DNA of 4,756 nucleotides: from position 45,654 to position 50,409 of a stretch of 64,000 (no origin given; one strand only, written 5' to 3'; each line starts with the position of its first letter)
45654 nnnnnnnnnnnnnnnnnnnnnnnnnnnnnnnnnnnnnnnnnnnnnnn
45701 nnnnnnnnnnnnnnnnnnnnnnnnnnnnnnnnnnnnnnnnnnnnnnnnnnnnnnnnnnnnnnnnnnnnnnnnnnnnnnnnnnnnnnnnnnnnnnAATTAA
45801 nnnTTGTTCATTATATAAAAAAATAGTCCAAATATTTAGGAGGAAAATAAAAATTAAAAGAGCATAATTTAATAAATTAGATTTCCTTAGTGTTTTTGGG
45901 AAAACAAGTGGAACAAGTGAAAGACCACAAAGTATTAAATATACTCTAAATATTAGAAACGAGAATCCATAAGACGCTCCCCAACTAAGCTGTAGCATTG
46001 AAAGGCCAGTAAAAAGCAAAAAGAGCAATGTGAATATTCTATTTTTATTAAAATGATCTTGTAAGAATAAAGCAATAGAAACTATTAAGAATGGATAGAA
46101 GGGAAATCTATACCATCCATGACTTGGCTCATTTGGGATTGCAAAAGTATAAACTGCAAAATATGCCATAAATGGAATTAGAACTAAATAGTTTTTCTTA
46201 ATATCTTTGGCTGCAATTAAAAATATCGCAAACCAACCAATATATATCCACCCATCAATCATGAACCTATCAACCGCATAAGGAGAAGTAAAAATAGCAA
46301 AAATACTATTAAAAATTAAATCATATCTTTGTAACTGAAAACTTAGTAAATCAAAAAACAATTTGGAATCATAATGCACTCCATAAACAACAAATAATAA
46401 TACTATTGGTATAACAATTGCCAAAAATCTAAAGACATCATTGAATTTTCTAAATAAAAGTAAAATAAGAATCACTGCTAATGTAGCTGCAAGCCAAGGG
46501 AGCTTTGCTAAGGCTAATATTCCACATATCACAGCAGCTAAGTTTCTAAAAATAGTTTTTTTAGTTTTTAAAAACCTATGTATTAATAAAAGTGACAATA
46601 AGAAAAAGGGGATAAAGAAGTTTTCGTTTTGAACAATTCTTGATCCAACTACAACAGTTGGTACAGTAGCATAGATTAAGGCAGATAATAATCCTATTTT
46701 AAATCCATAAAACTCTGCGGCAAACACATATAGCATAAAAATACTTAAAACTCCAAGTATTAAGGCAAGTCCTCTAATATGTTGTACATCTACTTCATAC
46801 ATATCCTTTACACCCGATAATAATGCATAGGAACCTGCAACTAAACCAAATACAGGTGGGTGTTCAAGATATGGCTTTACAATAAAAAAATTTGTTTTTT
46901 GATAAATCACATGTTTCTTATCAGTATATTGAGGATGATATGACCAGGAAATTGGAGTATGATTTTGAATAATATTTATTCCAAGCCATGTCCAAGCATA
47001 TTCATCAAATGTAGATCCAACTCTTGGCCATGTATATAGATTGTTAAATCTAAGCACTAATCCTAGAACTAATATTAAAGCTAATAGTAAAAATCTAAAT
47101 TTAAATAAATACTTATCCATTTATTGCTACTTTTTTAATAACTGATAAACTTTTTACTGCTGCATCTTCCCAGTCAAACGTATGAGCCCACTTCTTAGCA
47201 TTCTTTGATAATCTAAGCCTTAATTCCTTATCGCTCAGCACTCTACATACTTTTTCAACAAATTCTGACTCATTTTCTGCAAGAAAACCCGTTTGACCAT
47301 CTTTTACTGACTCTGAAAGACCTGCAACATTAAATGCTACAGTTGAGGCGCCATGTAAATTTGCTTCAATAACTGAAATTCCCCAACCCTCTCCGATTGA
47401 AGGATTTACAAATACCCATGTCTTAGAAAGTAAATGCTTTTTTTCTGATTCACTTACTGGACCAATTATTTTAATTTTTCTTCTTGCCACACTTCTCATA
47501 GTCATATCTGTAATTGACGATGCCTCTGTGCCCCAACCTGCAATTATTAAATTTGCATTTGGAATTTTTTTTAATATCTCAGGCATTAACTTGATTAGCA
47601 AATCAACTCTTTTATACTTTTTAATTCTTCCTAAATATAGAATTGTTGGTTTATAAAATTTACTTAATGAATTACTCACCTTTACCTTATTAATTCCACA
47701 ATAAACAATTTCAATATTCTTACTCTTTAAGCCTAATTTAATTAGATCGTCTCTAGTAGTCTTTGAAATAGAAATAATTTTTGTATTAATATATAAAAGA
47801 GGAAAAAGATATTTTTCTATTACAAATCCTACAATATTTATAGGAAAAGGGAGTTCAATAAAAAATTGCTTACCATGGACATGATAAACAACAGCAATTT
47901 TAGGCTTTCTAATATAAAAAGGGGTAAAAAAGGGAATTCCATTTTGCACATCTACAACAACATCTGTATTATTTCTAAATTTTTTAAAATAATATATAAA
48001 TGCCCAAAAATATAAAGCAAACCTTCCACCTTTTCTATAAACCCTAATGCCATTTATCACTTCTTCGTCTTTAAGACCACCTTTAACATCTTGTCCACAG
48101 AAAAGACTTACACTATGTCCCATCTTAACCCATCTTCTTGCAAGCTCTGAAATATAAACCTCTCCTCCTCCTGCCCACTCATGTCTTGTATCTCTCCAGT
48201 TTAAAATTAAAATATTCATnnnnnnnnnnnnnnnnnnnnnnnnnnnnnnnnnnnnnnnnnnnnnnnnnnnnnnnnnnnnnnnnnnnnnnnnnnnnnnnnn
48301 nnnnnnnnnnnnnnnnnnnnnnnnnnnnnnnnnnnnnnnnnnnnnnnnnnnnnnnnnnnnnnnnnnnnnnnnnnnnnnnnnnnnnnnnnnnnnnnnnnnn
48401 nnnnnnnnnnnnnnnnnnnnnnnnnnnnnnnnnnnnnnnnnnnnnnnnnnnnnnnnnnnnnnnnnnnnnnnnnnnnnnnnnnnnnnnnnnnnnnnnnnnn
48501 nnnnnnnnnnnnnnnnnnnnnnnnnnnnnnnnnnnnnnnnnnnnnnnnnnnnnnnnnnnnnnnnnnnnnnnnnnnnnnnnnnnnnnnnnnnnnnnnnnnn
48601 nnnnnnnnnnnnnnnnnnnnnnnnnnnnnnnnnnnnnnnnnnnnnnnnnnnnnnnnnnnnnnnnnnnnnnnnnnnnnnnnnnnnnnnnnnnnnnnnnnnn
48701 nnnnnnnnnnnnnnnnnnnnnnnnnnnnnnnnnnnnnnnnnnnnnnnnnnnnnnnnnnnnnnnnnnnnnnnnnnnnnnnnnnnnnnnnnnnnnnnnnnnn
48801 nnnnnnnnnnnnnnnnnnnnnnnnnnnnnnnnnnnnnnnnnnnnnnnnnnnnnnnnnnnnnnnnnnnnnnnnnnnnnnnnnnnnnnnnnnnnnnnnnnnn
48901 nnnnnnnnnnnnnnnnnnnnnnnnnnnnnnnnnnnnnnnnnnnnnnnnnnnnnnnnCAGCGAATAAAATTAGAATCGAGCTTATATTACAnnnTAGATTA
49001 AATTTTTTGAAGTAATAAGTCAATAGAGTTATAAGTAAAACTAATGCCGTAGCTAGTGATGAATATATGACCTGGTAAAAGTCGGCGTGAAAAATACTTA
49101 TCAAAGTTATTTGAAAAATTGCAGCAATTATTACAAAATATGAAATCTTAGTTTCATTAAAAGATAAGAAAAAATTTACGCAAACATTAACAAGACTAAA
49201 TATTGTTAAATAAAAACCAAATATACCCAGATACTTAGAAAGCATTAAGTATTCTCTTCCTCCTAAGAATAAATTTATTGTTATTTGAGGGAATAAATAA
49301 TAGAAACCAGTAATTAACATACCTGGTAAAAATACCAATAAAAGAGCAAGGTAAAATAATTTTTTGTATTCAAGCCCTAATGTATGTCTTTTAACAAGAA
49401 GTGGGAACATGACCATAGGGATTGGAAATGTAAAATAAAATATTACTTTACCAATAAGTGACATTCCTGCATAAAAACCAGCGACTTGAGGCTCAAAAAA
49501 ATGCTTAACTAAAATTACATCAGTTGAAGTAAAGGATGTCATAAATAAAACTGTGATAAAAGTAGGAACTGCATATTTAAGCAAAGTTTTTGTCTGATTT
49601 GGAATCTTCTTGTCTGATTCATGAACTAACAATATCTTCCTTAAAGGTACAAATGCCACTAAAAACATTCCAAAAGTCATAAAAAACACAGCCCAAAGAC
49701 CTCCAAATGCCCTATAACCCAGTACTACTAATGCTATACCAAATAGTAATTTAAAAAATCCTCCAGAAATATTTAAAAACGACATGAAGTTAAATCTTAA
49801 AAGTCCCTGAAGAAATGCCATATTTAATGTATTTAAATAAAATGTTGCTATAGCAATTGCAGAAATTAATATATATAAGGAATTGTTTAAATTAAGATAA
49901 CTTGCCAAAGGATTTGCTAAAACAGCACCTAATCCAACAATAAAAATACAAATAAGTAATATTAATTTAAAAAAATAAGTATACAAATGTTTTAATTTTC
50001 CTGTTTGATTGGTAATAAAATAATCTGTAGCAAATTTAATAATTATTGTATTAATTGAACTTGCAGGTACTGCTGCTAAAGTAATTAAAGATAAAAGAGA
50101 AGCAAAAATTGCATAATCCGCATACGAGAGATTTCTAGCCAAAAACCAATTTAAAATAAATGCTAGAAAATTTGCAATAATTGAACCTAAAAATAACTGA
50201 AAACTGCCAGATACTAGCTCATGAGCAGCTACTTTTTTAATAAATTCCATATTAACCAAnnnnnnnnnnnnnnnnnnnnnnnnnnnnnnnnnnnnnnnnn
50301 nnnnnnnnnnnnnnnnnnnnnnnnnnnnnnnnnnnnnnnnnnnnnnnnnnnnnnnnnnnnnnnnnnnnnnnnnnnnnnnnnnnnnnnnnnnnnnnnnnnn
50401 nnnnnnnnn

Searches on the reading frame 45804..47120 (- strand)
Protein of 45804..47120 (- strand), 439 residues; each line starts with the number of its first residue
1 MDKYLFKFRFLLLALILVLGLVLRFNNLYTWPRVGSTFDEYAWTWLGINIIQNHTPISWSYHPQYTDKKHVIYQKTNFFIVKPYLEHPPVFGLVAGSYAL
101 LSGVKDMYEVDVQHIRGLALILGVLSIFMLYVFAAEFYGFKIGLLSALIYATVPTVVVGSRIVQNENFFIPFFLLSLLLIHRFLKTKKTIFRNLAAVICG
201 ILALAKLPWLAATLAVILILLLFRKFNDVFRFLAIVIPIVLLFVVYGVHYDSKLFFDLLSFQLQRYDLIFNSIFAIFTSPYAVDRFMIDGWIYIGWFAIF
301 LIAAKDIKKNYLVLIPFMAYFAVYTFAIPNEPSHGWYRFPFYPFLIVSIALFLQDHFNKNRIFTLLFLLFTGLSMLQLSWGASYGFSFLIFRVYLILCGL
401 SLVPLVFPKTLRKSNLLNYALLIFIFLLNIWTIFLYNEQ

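Call 26: search_protein_families(library=pfam, proteins=[window:45804-47120:-], max_evalue=0.001)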
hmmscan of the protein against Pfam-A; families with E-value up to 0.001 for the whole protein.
window:45804-47120:- (439 aa): 1 family
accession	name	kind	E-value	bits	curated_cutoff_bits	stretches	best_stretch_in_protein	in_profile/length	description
PF13231.12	PMT_2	-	9.4e-12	45.9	26.1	1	87-243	2-155/160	Dolichyl-phosphate-mannose-protein mannosyltransferase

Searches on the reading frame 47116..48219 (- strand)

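Call 82: search_protein_families(library=pfam, proteins=[window:47116-48219:-], max_evalue=0.001)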
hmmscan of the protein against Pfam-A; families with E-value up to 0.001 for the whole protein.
window:47116-48219:- (368 aa): 6 families
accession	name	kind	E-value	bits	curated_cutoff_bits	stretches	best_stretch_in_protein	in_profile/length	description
PF00534.26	Glycos_transf_1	-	2e-33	115.8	26.4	1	190-344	15-172/172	Glycosyl transferases group 1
PF13692.12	Glyco_trans_1_4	-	4.1e-27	95.6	27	1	190-330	1-142/142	Glycosyl transferases group 1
PF13439.12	Glyco_transf_4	-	2.4e-18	67.1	28.5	1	17-177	2-167/170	Glycosyltransferase Family 4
PF13579.12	Glyco_trans_4_4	-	1.1e-07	32.7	29.7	1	17-175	1-158/158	Glycosyl transferase 4-like domain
PF13524.12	Glyco_trans_1_2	-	0.00022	21.6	25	1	226-343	21-127/144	Glycosyl transferase-like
PF20706.3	GT4-conflict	-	0.00088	18.8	26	0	189-312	196-324/385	Family 4 Glycosyltransferase in conflict systems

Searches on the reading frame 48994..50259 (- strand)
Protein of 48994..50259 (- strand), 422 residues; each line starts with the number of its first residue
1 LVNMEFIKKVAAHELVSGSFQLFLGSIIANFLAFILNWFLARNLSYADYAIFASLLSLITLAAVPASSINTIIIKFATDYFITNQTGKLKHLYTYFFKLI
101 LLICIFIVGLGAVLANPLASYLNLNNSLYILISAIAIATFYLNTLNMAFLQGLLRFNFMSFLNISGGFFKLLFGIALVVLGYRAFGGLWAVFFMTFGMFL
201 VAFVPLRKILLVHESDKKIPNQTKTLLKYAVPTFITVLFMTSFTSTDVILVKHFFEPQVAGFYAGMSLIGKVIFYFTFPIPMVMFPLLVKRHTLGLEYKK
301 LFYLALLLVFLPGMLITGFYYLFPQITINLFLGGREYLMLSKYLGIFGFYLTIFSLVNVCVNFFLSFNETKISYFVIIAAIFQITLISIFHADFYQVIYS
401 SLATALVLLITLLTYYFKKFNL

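Call 26: search_protein_families(library=pfam, proteins=[window:48994-50259:-], max_evalue=0.001)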
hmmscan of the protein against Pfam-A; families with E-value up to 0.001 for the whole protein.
window:48994-50259:- (422 aa): 1 family
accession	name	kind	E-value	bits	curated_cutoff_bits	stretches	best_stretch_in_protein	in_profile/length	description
PF01943.22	Polysacc_synt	-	2.6e-11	43.9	28.2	1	16-290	2-272/274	Polysaccharide biosynthesis protein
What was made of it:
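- The conserved core operon has no Wzx flippase (the nearest is 25 kb away at 48991-50259, call 26) and no recognised chain-length regulator.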
